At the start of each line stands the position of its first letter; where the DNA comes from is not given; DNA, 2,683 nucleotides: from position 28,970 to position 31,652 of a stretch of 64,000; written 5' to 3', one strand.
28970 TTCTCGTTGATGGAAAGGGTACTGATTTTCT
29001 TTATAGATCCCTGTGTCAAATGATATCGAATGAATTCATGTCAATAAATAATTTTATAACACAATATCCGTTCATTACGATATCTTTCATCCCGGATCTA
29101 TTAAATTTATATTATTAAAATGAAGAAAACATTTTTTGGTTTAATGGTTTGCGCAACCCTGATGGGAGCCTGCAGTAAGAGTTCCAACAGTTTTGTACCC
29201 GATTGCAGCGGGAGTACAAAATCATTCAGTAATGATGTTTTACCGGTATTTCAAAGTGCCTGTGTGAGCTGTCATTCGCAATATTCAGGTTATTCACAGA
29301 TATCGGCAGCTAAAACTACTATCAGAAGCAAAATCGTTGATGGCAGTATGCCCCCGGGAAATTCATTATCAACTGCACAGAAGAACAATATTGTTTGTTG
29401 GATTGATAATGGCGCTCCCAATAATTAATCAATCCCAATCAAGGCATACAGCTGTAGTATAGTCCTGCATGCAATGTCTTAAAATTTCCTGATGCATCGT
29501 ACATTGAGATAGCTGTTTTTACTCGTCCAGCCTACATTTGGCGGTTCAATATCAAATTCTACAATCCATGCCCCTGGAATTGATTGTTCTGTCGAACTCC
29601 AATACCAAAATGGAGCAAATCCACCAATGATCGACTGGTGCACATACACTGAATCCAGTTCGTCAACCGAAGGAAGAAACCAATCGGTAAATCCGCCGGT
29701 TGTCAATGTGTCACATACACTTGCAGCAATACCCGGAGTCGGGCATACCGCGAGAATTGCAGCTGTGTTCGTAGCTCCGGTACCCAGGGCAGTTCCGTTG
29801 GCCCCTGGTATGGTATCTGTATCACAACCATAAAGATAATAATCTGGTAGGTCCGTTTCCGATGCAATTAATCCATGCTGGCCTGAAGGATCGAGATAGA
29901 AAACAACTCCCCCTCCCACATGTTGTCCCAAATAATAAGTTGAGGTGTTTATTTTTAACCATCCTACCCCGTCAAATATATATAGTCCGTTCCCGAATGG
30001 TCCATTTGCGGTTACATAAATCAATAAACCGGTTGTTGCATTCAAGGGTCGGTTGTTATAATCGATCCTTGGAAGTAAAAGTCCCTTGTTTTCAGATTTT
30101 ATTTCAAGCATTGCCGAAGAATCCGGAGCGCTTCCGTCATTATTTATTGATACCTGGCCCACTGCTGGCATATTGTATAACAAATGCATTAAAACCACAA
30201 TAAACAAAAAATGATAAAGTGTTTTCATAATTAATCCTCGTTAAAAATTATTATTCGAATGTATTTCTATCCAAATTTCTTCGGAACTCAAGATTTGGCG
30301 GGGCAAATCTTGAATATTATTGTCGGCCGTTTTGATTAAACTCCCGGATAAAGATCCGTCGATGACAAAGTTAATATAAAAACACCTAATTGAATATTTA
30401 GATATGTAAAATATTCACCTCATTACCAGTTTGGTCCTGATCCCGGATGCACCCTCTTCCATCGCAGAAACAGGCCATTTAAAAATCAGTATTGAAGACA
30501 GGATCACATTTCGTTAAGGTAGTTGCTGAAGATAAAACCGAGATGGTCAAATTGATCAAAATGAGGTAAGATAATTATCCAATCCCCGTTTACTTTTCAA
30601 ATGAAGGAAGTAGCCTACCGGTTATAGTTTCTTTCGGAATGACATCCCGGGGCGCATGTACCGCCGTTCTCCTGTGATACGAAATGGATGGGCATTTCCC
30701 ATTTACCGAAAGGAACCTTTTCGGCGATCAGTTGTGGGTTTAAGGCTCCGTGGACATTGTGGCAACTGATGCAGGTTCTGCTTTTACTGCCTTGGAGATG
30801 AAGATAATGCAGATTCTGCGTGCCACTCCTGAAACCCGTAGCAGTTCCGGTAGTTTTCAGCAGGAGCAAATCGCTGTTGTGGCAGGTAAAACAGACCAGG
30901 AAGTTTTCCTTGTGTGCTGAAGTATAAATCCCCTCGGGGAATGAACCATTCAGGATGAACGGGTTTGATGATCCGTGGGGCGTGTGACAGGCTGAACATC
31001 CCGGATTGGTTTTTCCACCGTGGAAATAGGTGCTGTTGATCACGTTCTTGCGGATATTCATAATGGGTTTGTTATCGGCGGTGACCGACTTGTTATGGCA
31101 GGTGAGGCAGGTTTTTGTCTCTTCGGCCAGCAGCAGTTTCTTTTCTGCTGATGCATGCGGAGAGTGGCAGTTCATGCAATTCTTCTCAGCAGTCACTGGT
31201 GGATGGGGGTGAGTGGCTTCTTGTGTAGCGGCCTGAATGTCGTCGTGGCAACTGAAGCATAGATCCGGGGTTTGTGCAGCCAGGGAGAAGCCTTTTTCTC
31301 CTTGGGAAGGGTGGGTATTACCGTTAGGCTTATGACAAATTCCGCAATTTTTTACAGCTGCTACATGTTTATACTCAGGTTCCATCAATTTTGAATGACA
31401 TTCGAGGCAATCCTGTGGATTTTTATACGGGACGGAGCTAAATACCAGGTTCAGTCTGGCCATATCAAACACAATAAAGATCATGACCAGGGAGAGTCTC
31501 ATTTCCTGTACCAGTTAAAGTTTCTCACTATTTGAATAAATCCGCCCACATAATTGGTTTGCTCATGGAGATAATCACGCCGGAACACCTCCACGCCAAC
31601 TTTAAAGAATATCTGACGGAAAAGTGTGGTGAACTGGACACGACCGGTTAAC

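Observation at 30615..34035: Lipoprotein pentahaem, 655-aa barrel and nonahaem trio has the architecture of a porin-cytochrome conduit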

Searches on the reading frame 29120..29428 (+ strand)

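Call 3: search_protein_families(library=pfam, proteins=[window:29120-29428:+], max_evalue=0.1)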
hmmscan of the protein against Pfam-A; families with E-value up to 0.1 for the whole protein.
window:29120-29428:+ (102 aa): 4 families
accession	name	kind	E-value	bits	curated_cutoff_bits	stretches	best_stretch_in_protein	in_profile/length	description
PF14376.11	Haem_bd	-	0.00034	21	27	1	35-76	29-73/133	Haem-binding domain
PF13442.11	Cytochrome_CBB3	-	0.0015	19.2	27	1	43-95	9-68/68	Cytochrome C oxidase, cbb3-type, subunit III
PF22297.1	PccH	-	0.019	15.5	24.4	1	36-65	2-32/133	PccH Cytochrome c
PF06044.18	DpnI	-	0.034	14.2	26.7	1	22-76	30-81/183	Dam-replacing family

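Call 4: search_protein_families(library=ncbifam, proteins=[window:29120-29428:+], max_evalue=0.1)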
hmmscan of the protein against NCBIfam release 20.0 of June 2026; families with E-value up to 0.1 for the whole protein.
window:29120-29428:+ (102 aa): 2 families
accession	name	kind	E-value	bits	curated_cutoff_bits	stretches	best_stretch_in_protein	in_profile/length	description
NF045774.1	cytochro_C551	exception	7e-05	22.8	118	1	1-54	1-56/110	cytochrome c551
NF047812.1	LIC11213_lipo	equivalog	0.034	14.3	100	0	12-76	17-81/118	LIC11213 family lipoprotein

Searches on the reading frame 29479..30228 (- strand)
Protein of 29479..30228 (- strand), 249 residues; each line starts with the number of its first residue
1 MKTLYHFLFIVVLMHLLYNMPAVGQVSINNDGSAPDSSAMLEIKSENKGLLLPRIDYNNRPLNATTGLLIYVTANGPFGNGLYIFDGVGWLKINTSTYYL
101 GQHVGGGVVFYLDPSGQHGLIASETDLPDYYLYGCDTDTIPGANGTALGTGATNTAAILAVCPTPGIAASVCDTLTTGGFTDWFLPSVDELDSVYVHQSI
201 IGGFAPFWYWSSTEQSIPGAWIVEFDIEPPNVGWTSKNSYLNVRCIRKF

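Call 3: search_protein_families(library=pfam, proteins=[window:29479-30228:-], max_evalue=0.1)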
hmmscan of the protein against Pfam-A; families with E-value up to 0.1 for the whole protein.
window:29479-30228:- (249 aa): 2 families
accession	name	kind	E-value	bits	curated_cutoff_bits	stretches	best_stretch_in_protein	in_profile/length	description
PF07603.17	Lcl_C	-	2e-09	38.2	34.9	1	168-247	27-117/117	Lcl C-terminal domain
PF01473.26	Choline_bind_1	-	0.038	14.8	20.5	0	89-101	2-14/19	Putative cell wall binding repeat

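Call 4: search_protein_families(library=ncbifam, proteins=[window:29479-30228:-], max_evalue=0.1)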
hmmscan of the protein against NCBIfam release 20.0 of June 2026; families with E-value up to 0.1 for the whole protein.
window:29479-30228:- (249 aa): 1 family
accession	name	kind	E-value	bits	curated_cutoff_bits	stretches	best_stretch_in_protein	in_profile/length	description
NF046116.1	adhesin_Lcl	equivalog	5.8e-10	38.3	500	1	180-249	364-431/431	collagen-like adhesin Lcl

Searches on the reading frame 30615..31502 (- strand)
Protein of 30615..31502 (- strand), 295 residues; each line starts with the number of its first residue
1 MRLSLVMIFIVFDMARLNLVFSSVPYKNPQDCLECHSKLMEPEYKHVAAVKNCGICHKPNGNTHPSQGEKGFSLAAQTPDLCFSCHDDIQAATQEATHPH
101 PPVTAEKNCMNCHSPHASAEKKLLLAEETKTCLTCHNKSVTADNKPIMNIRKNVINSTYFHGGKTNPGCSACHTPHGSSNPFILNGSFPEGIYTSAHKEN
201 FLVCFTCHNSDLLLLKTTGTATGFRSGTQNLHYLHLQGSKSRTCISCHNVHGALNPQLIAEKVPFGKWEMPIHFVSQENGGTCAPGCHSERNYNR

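Call 3: search_protein_families(library=pfam, proteins=[window:30615-31502:-], max_evalue=0.1)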
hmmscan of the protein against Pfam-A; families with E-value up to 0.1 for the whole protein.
window:30615-31502:- (295 aa): 7 families
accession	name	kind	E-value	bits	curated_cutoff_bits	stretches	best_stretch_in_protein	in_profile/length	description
PF09699.15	Paired_CXXCH_1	-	7.8e-32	109.1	20.6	4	100-139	1-39/41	Doubled CXXCH motif (Paired_CXXCH_1)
PF14537.11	Cytochrom_c3_2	-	1.3e-11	45.3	25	3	46-120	2-71/79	Cytochrome c3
PF14522.11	Cytochrome_C7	-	5.5e-11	42.6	24.8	3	45-114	7-67/67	Cytochrome c7 and related cytochrome c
PF02085.21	Cytochrom_CIII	-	1.9e-05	25.4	22.9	1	30-113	31-101/101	Class III cytochrome C family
PF22678.1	Cytochrom_c_NrfB-like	-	6.6e-05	23.7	27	0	32-135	1-89/89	Cytochrome c-type protein NrfB-like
PF13435.11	Cytochrome_C554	-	0.054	14.9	20.8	0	203-249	1-56/84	Cytochrome c554 and c-prime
PF03264.19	Cytochrom_NNT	-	0.085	13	24.1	1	76-121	33-80/174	NapC/NirT cytochrome c family, N-terminal region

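Call 4: search_protein_families(library=ncbifam, proteins=[window:30615-31502:-], max_evalue=0.1)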
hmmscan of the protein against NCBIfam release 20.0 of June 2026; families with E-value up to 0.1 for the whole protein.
window:30615-31502:- (295 aa): 8 families
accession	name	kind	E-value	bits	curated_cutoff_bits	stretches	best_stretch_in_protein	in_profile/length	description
TIGR01905.1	paired_CXXCH_1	subfamily_domain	2.6e-25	88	25.2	4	100-139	1-39/41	doubled CXXCH domain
TIGR03508.1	decahem_SO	subfamily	5e-20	72.1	192.2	4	62-155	151-237/258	DmsE family decaheme c-type cytochrome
NF041028.1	decahem_GSU2203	exception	1.8e-14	53.7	325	2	69-183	138-239/317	GSU2203 family decaheme c-type cytochrome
TIGR03153.1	cytochr_NrfH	equivalog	0.00042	20.4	134.2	1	70-123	19-69/138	cytochrome c nitrite reductase small subunit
TIGR04257.1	nanowire_3heme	domain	0.0011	19.1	40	0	18-86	12-74/75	c(7)-type cytochrome triheme domain-containing protein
TIGR03146.1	cyt_nit_nrfB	equivalog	0.0017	18.7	166.6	1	27-138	38-143/145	cytochrome c nitrite reductase pentaheme subunit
NF008659.0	PRK11659.1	equivalog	0.0034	17.1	184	1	28-145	74-176/188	cytochrome c nitrite reductase pentaheme subunit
NF038395.1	nocathioamide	subfamily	0.014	15.2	30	0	153-174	19-40/49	nocathioamide family RiPP precursor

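Call 34: find_homologous_proteins(query=window:30615-31502:-, max_evalue=0.00001)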
Query window:30615-31502:- (295 aa): 441 proteins with E <= 0.00001 among 830 candidates; the best 120 are listed.
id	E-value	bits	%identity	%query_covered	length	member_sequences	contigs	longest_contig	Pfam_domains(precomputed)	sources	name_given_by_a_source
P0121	1.2e-175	601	85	99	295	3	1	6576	PF09699.16,PF14537.12,PF02085.22,PF14522.12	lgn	-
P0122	4.9e-132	458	59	89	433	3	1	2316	PF09699.16,PF14537.12,PF22678.2,PF14522.12,PF22113.2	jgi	jgi:predicted CXXCH cytochrome family protein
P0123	3.0e-126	439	58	89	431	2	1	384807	PF09699.16,PF14537.12,PF22678.2,PF02085.22,PF14522.12,PF22113.2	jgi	-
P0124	2.1e-124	433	55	91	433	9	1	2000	PF09699.16,PF14537.12,PF02085.22,PF14522.12,PF22113.2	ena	-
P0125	9.6e-123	428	56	91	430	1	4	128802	PF09699.16,PF14537.12,PF22678.2,PF02085.22,PF14522.12,PF22113.2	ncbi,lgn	-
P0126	4.5e-119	415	61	100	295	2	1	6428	PF09699.16,PF14537.12,PF22678.2,PF14522.12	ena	-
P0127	1.0e-118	414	54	92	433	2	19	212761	PF09699.16,PF14537.12,PF02085.22,PF14522.12,PF22113.2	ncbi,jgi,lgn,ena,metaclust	ncbi:MAG: cytochrome c3 family protein [Bacteroidales bacterium]|metaclust:\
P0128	1.4e-118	414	62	95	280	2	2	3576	PF09699.16,PF14537.12,PF14522.12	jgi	-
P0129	8.6e-111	388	51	91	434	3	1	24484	PF09699.16,PF14537.12,PF14522.12,PF22113.2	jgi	-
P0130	2.7e-101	357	47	91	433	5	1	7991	PF09699.16,PF14537.12,PF22678.2,PF02085.22,PF14522.12,PF22113.2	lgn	-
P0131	3.3e-95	337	47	91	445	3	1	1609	PF09699.16,PF14537.12,PF22678.2,PF02085.22,PF14522.12,PF22113.2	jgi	jgi:predicted CXXCH cytochrome family protein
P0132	5.8e-95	336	47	91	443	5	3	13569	PF09699.16,PF14537.12,PF22678.2,PF02085.22,PF14522.12,PF22113.2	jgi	jgi:predicted CXXCH cytochrome family protein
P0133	9.6e-95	336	45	91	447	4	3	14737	PF09699.16,PF14537.12,PF02085.22,PF14522.12,PF22113.2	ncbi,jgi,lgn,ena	-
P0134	1.8e-94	335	43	96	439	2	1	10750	PF09699.16,PF14537.12,PF14522.12,PF22113.2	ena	-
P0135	3.0e-94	334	47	91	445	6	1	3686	PF09699.16,PF14537.12,PF22678.2,PF02085.22,PF14522.12,PF22113.2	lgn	-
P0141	1.1e-89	319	44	90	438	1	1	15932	PF09699.16,PF14537.12,PF02085.22,PF14522.12,PF22113.2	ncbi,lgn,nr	ncbi:MAG: hypothetical protein D6748_01035 [Calditrichaeota bacterium]|nr:MAG: hypothetical protein 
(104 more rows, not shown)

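Call 43: predict_structure(alignment_id=A3)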
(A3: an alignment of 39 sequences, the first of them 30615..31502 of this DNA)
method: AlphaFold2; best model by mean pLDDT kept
length: 295 residues; sequences in the alignment: 39
mean_pLDDT: 77.7   pTM: 0.70
mean pLDDT of the five models: 77.7, 76.0, 64.6, 47.9, 45.8
residues with pLDDT >= 90: 26; 70-90: 201; 50-70: 52; < 50: 16
segments of 3 or more residues with pLDDT < 50: 23-28, 163-165, 290-295
pLDDT, mean of each block of 10 residues (from residue 1): 84 75 46 74 76 83 61 85 90 89 76 78 82 85 65 84 66 89 87 85 89 84 75 80 84 86 78 76 63 37
secondary structure, 60 per line:
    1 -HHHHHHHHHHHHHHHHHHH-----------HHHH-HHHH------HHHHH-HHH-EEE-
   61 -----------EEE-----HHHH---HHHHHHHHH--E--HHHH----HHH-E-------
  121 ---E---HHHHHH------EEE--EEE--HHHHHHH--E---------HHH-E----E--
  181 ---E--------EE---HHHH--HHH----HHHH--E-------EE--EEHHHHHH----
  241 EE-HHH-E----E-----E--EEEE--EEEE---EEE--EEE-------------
elements in order: H2-20 H32-35 H37-40 H47-51 E57-59 E72-74 H80-83 H87-95 H101-104 H128-133 E140-142 E145-147 H150-156 H198-201 H211-214 H231-236 E262-265 E268-271 E275-277 E280-282

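Call 46: fold_search(model_id=the predicted structure, library=pdb)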
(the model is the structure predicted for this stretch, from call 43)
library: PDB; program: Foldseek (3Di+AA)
matches with E <= 10: 16; with E <= 0.001: 1
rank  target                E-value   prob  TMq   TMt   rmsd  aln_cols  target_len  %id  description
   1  6r2q_A                1.6e-04  1.00  0.41  0.45   8.1       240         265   23  Structure of the Mtr complex (released 2020-04-22)
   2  3f29_B                7.8e-02  0.15  0.20  0.12  22.5       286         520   12  Structure of the Thioalkalivibrio nitratireducens cytochrome c nitrite reductase in complex with sulfite (released 2008-12-09)
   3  3f29_A                8.3e-02  0.16  0.20  0.12  22.4       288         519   14  Structure of the Thioalkalivibrio nitratireducens cytochrome c nitrite reductase in complex with sulfite (released 2008-12-09)
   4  3mmo_A                8.9e-02  0.09  0.14  0.08  20.5       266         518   14  Structure of the Thioalkalivibrio nitratireducens cytochrome c nitrite reductase in complex with cyanide (released 2010-09-29)
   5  2ot4_A                1.5e-01  0.08  0.14  0.08  20.7       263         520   14  Structure of a hexameric multiheme c nitrite reductase from the extremophile bacterium Thiolkalivibrio nitratireducens (released 2008-04-08)
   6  3sxq_B                1.8e-01  0.09  0.18  0.11  24.3       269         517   14  Structure of a hexameric multiheme c nitrite reductase from the extremophile bacterium Thiolkalivibrio paradoxus (released 2012-09-26)
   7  3ttb_A                2.1e-01  0.10  0.19  0.12  23.9       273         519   14  Structure of the Thioalkalivibrio paradoxus cytochrome c nitrite reductase in complex with sulfite (released 2011-10-05)
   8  1z1n_X                5.7e-01  0.04  0.08  0.05  18.0       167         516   15  Crystal Structure of the sixteen heme cytochrome from Desulfovibrio gigas (released 2006-04-04)
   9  4rkm_G                2.2e+00  0.10  0.15  0.07   8.2        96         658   21  Wolinella succinogenes octaheme sulfite reductase MccA, form I (released 2015-02-04)
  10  4rkn_B                3.4e+00  0.02  0.14  0.07  16.1       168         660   17  Wolinella succinogenes octaheme sulfite reductase MccA, form II (released 2015-02-04)
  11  9xrl_B                4.7e+00  0.02  0.08  0.05  11.6        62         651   18  Structure of mouse cytoplasmic lattice (CPL) repeating unit (released 2026-03-18)
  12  2zp9_J                5.0e+00  0.07  0.09  0.41   6.2        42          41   21  The Nature of the TRAP:Anti-TRAP complex (released 2009-02-03)
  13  9lpk_B                7.2e+00  0.01  0.08  0.04  11.9        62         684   18  Structure of human PADI6-UHRF1-UBE2D3 complex (released 2026-01-28)
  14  12dl_AA               8.2e+00  0.01  0.08  0.05  12.2        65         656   18  Native structure of the cytoplasmic lattice (CPL) asymmetric unit from mouse MII eggs (released 2026-04-08)
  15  4rkm_A                9.2e+00  0.02  0.13  0.06  11.3        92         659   23  Wolinella succinogenes octaheme sulfite reductase MccA, form I (released 2015-02-04)
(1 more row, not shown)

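Call 59: search_protein_families(library=pfam, proteins=[P0125, P0127, P0141], max_evalue=0.001)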
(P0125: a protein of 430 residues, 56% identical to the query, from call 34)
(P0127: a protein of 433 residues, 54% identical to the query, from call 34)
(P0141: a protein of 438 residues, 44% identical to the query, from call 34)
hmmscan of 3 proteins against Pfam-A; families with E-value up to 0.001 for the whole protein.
P0125 (430 aa): 6 families
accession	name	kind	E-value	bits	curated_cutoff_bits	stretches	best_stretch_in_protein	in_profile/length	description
PF09699.15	Paired_CXXCH_1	-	2.7e-68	225.8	20.6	7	92-131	1-40/41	Doubled CXXCH motif (Paired_CXXCH_1)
PF14537.11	Cytochrom_c3_2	-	2.7e-17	63.4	25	2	330-390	21-72/79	Cytochrome c3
PF14522.11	Cytochrome_C7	-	1e-13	51.3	24.8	1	215-271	15-67/67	Cytochrome c7 and related cytochrome c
PF22113.1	Mtrc-MtrF_II-IV_dom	-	1.4e-11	44.6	30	2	214-386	7-167/176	Outer membrane cytochrome MtrC/MtrF-like, domains II/IV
PF02085.21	Cytochrom_CIII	-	1.5e-09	38.5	22.9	0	136-220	26-101/101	Class III cytochrome C family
PF22678.1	Cytochrom_c_NrfB-like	-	2.9e-06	28.1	27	0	359-392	42-75/89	Cytochrome c-type protein NrfB-like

P0127 (433 aa): 5 families
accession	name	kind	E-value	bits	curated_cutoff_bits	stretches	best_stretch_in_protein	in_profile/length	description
PF09699.15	Paired_CXXCH_1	-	1.3e-63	210.9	20.6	7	96-133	1-38/41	Doubled CXXCH motif (Paired_CXXCH_1)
PF14537.11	Cytochrom_c3_2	-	2.1e-14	54.2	25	1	195-275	7-79/79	Cytochrome c3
PF22113.1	Mtrc-MtrF_II-IV_dom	-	3.7e-14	53.1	30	1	143-314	2-166/176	Outer membrane cytochrome MtrC/MtrF-like, domains II/IV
PF14522.11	Cytochrome_C7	-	2.6e-11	43.6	24.8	0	219-275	15-67/67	Cytochrome c7 and related cytochrome c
PF02085.21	Cytochrom_CIII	-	1.8e-06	28.6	22.9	0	140-224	26-101/101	Class III cytochrome C family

P0141 (438 aa): 5 families
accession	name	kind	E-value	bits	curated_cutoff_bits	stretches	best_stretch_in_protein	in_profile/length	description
PF09699.15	Paired_CXXCH_1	-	1.9e-75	248.7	20.6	6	143-182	1-40/41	Doubled CXXCH motif (Paired_CXXCH_1)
PF14522.11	Cytochrome_C7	-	8.2e-15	54.8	24.8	0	219-276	14-67/67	Cytochrome c7 and related cytochrome c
PF14537.11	Cytochrom_c3_2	-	1.2e-14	55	25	1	191-276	2-79/79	Cytochrome c3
PF22113.1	Mtrc-MtrF_II-IV_dom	-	2.6e-11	43.8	30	2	221-391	9-168/176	Outer membrane cytochrome MtrC/MtrF-like, domains II/IV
PF02085.21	Cytochrom_CIII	-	4.3e-09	37.1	22.9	1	140-225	22-101/101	Class III cytochrome C family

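Call 78: search_solved_structures(query=A3, max_evalue=1)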
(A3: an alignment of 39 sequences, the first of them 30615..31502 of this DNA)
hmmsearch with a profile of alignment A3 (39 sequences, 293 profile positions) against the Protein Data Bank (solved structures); distinct sequences matched with E-value up to 1: 23.
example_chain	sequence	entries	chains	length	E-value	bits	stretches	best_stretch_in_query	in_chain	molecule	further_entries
6r2q_A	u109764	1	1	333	1.6e-13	53.8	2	20-136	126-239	Cystathionine beta-synthase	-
3sxq_A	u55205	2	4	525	7.7e-09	38.5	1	26-179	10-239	Eight-heme nitrite reductase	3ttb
2ozy_A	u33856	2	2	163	1.3e-08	37.7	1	21-139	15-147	Cytochrome c-type protein nrfB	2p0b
8rv0_Y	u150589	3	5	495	6.4e-08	35.4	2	28-118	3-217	Octaheme cytochrome c nitrite reductase | Octaheme nitrite c cytochrome c reductase | Octaheme nitrite reductase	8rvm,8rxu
2ot4_A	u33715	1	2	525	2.5e-06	30.2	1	26-177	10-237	Eight-heme nitrite reductase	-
3owm_A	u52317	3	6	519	2.6e-06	30.2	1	26-177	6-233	Eight-heme nitrite reductase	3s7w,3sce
4q0t_A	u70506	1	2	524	2.6e-06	30.2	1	26-177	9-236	Eight-heme nitrite reductase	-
2zo5_A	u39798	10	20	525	2.7e-06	30.1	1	26-177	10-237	Eight-heme nitrite reductase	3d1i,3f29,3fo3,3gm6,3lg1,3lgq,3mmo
3rkh_A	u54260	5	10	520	3.9e-06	29.6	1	26-176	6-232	Eight-heme nitrite reductase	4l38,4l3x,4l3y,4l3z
3uu9_A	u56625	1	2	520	3.9e-06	29.6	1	26-176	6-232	Eight-heme nitrite reductase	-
4q4u_A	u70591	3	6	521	4.2e-06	29.5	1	26-176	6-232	Eight-heme nitrite reductase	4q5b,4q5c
7tfs_A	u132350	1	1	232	1.9e-05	27.3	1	73-136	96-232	Cytochrome c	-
5ze8_A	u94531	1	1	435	0.00052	22.6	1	23-112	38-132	cytochrome c552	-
1sp3_A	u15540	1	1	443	0.0011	21.6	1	44-171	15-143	cytochrome c, putative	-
1h29_A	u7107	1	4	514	0.0012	21.4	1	48-137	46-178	HIGH-MOLECULAR-WEIGHT CYTOCHROME C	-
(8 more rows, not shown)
